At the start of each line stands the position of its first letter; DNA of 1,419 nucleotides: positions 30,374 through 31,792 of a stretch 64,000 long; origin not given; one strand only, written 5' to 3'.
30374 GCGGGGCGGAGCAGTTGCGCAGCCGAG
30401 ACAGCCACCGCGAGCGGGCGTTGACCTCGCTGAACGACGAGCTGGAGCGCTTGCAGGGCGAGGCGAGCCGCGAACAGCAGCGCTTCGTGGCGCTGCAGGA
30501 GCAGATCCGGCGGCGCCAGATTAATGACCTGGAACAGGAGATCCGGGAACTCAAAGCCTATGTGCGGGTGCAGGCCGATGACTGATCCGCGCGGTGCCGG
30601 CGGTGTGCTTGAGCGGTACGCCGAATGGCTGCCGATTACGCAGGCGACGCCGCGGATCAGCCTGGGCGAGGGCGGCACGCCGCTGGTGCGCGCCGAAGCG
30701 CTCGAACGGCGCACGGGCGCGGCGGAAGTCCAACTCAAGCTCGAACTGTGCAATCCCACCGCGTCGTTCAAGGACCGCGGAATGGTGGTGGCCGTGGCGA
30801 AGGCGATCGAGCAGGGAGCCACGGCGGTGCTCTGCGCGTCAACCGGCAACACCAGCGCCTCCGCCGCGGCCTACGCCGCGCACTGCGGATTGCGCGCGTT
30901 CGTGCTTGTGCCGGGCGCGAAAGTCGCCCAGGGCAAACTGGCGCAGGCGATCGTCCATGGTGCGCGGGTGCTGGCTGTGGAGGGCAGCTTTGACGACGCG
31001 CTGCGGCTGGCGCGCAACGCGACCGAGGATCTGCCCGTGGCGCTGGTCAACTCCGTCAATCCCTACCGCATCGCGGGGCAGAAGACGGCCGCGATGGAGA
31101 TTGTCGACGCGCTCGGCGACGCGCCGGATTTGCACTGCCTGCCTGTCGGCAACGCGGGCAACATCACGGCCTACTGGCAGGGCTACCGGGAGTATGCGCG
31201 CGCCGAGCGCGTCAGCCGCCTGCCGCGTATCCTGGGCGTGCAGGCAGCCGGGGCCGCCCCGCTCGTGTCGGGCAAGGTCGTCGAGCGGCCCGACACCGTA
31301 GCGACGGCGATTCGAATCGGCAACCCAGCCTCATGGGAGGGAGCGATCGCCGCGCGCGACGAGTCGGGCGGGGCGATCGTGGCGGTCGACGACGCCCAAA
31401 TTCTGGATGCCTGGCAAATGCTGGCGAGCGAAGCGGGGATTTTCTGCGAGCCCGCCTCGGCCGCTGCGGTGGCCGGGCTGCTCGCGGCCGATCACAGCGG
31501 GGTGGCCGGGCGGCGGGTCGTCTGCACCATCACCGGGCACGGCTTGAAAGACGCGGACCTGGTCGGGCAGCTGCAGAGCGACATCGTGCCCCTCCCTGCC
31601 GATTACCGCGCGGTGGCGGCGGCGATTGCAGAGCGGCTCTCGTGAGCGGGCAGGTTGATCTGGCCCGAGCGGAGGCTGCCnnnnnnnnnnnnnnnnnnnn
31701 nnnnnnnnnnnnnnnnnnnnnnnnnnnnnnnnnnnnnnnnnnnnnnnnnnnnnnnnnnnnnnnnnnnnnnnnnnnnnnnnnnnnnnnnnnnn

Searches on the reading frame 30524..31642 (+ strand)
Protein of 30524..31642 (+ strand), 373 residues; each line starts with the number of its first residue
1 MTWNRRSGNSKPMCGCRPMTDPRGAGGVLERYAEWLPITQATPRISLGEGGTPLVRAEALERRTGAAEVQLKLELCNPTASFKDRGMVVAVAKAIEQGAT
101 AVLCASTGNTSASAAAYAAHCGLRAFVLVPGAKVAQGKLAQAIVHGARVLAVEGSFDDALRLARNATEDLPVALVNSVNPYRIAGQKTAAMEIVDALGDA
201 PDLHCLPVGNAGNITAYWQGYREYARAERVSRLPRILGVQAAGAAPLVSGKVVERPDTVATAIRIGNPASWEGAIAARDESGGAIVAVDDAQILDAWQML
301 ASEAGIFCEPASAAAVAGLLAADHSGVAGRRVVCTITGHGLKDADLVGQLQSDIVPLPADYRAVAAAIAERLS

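Call 56: search_protein_families(library=pfam, proteins=[window:30524-31642:+], max_evalue=0.00001)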
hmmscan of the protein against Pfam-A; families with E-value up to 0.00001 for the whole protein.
window:30524-31642:+ (373 aa): 1 family
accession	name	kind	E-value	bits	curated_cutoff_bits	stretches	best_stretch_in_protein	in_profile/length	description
PF00291.31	PALP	-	1.8e-70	238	35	1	45-338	1-295/295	Pyridoxal-phosphate dependent enzyme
